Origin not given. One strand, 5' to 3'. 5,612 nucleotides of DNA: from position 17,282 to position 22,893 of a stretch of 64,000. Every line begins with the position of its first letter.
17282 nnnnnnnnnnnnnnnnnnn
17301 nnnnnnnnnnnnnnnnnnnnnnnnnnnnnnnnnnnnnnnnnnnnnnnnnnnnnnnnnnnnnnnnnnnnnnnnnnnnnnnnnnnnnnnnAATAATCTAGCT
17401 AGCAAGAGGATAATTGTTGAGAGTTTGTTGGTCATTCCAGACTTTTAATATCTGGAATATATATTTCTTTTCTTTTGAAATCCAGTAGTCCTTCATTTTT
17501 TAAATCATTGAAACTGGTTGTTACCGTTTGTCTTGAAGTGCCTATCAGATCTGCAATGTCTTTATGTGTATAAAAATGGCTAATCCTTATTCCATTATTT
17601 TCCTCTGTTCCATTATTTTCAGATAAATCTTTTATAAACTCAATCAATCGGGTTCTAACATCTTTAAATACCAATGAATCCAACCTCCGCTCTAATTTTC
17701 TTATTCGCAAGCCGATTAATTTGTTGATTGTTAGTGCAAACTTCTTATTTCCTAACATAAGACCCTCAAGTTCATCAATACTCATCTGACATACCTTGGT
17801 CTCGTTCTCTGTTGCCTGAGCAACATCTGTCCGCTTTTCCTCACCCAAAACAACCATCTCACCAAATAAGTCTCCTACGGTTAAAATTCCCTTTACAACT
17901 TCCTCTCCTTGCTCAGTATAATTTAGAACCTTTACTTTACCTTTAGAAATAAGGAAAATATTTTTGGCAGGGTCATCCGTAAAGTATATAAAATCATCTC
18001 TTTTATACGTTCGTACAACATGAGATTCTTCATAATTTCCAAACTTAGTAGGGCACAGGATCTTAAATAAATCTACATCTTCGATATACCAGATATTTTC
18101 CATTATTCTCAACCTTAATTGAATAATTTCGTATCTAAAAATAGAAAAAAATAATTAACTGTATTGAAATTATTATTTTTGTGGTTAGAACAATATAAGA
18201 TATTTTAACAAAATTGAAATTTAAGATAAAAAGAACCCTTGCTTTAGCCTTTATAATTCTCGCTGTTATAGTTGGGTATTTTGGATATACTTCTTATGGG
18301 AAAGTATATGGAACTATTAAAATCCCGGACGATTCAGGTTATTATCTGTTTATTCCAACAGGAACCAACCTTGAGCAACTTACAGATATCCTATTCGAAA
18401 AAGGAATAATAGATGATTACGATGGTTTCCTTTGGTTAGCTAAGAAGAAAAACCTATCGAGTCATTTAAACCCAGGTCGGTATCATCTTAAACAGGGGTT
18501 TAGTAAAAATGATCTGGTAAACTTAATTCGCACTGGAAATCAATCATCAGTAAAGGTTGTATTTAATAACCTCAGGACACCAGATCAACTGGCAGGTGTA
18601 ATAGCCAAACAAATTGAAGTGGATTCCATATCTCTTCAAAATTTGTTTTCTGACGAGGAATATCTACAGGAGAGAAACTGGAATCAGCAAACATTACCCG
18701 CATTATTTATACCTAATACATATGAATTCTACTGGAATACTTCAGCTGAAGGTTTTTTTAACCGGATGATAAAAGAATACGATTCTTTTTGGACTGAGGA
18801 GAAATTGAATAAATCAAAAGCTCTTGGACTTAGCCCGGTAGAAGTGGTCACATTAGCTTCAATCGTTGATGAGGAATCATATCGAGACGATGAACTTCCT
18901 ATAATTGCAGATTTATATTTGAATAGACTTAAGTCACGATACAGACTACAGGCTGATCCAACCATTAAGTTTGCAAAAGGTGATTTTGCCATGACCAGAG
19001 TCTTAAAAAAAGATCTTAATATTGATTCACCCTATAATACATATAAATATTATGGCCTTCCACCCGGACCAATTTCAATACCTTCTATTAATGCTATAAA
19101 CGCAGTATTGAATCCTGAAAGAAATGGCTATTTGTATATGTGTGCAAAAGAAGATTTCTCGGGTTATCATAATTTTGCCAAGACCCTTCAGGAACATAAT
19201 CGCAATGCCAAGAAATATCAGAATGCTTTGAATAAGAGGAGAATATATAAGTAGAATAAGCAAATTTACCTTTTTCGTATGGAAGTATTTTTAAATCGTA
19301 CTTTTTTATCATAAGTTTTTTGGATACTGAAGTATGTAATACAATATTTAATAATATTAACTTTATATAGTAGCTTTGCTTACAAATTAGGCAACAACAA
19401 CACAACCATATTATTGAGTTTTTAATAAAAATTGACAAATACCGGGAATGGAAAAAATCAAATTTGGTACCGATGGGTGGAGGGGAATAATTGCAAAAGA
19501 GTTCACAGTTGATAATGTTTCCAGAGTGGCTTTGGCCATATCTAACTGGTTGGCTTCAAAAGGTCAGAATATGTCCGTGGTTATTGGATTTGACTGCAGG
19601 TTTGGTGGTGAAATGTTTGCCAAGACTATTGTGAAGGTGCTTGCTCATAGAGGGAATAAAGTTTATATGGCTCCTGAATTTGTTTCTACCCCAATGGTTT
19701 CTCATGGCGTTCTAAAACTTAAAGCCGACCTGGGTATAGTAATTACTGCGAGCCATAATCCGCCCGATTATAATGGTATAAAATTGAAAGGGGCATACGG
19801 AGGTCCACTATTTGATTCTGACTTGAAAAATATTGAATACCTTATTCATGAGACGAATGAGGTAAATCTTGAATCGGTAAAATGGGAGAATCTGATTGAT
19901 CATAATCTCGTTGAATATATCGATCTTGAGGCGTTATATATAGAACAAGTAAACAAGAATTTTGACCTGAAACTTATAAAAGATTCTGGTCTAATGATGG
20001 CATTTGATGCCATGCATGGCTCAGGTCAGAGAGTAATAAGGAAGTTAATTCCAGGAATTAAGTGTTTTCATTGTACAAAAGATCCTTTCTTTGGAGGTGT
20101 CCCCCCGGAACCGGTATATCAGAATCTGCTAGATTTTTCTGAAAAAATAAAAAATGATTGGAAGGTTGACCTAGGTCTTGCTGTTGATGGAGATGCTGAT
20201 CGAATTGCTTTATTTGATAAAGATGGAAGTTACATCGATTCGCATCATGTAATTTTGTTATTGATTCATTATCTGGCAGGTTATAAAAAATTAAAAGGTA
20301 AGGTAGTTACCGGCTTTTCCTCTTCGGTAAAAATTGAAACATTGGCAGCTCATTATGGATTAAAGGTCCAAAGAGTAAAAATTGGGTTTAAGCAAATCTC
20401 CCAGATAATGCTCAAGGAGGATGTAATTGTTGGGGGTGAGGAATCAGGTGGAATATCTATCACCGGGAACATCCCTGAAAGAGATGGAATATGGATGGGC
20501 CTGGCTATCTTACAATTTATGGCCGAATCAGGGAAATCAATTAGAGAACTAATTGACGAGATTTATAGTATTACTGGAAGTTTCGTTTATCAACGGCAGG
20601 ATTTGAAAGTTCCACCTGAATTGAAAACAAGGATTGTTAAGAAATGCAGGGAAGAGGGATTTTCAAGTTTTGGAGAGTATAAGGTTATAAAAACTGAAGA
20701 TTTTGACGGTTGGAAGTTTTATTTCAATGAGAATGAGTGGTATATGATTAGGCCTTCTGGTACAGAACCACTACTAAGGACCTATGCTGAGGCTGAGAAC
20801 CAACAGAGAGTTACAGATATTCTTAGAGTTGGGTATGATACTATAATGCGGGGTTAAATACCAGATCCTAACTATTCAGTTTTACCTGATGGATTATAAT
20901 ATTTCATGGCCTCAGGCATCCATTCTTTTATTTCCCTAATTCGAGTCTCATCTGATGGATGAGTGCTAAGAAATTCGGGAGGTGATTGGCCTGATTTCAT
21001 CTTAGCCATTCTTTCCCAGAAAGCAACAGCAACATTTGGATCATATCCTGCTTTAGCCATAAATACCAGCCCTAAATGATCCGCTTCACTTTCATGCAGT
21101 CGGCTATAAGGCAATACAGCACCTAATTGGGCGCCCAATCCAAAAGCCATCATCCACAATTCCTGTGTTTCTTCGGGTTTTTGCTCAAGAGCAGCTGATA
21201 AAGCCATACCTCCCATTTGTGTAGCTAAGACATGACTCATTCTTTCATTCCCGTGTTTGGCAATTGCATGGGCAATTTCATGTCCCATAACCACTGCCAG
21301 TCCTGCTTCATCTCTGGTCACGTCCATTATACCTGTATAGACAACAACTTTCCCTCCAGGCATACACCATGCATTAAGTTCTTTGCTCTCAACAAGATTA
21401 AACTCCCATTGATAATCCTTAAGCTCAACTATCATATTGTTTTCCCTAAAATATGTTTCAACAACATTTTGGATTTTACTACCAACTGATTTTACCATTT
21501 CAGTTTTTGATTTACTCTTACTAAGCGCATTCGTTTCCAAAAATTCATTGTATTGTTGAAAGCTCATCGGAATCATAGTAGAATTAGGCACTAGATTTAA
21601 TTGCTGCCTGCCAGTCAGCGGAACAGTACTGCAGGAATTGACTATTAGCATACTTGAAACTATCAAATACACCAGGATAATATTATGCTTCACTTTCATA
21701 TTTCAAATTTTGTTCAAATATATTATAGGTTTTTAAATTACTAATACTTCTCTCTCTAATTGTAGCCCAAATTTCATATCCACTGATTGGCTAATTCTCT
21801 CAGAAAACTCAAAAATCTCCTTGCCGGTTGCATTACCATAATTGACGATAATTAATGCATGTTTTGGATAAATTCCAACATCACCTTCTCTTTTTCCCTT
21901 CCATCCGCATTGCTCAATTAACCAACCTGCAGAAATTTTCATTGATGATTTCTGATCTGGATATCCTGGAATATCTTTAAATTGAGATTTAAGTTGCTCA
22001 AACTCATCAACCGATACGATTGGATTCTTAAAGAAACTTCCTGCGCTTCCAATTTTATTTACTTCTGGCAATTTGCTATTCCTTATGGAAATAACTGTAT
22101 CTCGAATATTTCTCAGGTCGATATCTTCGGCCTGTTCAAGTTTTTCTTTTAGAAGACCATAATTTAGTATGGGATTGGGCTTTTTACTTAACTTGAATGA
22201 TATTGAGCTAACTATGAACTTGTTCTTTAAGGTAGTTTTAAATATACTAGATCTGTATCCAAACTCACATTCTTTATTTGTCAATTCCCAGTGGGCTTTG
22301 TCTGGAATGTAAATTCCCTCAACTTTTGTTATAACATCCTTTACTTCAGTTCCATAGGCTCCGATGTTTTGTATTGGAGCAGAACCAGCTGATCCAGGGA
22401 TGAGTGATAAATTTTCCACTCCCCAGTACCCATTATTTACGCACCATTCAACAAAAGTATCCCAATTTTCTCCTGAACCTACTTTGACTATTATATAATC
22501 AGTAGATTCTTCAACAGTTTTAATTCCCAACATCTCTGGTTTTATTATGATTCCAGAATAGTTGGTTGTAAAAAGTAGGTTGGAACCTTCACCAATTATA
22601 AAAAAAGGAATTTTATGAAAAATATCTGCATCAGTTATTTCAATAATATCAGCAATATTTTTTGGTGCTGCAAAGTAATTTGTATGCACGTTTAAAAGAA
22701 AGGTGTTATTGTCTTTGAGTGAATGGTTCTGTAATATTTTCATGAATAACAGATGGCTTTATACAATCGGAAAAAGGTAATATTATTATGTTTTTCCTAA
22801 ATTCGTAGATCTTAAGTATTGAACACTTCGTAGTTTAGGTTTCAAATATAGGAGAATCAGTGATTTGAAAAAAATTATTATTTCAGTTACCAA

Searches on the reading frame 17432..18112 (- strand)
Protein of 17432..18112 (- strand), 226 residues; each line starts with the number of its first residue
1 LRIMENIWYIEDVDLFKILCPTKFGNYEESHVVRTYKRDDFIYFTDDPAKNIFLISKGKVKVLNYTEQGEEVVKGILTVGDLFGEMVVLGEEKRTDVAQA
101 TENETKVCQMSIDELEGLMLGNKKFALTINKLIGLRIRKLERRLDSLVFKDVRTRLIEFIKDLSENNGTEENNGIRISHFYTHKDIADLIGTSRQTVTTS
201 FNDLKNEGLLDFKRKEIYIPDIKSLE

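Call 50: search_protein_families(library=pfam, proteins=[window:17432-18112:-], max_evalue=0.0001)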
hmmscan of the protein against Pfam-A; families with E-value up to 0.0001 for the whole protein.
window:17432-18112:- (226 aa): 2 families
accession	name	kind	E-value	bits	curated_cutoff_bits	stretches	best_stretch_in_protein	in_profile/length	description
PF00027.35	cNMP_binding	-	2.6e-16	59.8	27.5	1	34-119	2-86/89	Cyclic nucleotide-binding domain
PF13545.12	HTH_Crp_2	-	1.5e-14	54.1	27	1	155-226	2-68/70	Crp-like helix-turn-helix domain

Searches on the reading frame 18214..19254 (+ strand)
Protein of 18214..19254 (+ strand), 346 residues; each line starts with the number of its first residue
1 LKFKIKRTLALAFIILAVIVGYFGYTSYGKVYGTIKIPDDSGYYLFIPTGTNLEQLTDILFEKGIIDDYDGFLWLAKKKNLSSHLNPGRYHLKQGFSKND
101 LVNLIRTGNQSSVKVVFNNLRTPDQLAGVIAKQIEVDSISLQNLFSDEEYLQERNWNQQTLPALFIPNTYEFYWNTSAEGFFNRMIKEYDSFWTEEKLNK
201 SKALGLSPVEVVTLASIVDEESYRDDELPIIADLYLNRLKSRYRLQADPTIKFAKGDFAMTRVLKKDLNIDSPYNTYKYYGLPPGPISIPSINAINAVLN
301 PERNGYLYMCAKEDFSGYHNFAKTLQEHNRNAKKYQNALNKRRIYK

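Call 50: search_protein_families(library=pfam, proteins=[window:18214-19254:+], max_evalue=0.0001)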
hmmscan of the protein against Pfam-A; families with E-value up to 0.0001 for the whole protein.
window:18214-19254:+ (346 aa): 1 family
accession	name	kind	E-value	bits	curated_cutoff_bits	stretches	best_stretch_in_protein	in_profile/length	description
PF02618.21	YceG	-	4.2e-81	272.9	32.4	1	47-334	3-275/275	YceG-like family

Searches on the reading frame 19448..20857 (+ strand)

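Call 50: search_protein_families(library=pfam, proteins=[window:19448-20857:+], max_evalue=0.0001)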
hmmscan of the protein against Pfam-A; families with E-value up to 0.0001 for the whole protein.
window:19448-20857:+ (469 aa): 4 families
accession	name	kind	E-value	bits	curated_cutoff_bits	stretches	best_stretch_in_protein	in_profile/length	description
PF02878.22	PGM_PMM_I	-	6.4e-40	136.5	22.5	1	4-137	2-135/138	Phosphoglucomutase/phosphomannomutase, alpha/beta/alpha domain I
PF02880.22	PGM_PMM_III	-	6.8e-25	87.9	20.7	1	264-373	1-112/115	Phosphoglucomutase/phosphomannomutase, alpha/beta/alpha domain III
PF02879.22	PGM_PMM_II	-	2e-18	67.2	29.3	1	164-260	3-103/103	Phosphoglucomutase/phosphomannomutase, alpha/beta/alpha domain II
PF00408.26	PGM_PMM_IV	-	1e-08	35.6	23.1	1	424-458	27-61/68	Phosphoglucomutase/phosphomannomutase, C-terminal domain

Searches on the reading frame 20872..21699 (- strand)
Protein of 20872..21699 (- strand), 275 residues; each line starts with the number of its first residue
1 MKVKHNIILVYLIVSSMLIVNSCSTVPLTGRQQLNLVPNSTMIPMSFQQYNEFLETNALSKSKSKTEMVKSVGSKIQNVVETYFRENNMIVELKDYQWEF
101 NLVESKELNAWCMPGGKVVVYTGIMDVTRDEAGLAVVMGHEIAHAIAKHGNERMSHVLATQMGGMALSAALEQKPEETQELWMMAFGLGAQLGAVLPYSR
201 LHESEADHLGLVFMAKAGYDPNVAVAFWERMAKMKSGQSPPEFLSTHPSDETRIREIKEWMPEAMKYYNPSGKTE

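Call 50: search_protein_families(library=pfam, proteins=[window:20872-21699:-], max_evalue=0.0001)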
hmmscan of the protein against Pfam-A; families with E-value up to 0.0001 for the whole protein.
window:20872-21699:- (275 aa): 1 family
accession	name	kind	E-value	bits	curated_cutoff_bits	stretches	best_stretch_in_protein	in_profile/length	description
PF01435.24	Peptidase_M48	-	2.8e-37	128.8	20.3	1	76-260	7-185/186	Peptidase family M48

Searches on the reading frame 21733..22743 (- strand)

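Call 50: search_protein_families(library=pfam, proteins=[window:21733-22743:-], max_evalue=0.0001)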
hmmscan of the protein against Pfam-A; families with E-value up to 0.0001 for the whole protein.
window:21733-22743:- (336 aa): 2 families
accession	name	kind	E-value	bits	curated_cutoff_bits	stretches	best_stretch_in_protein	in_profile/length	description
PF02873.21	MurB_C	-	7.2e-29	100.3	27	1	213-336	2-99/99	UDP-N-acetylenolpyruvoylglucosamine reductase, C-terminal domain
PF01565.28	FAD_binding_4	-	7.1e-18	65.1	26.4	1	23-144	3-129/139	FAD binding domain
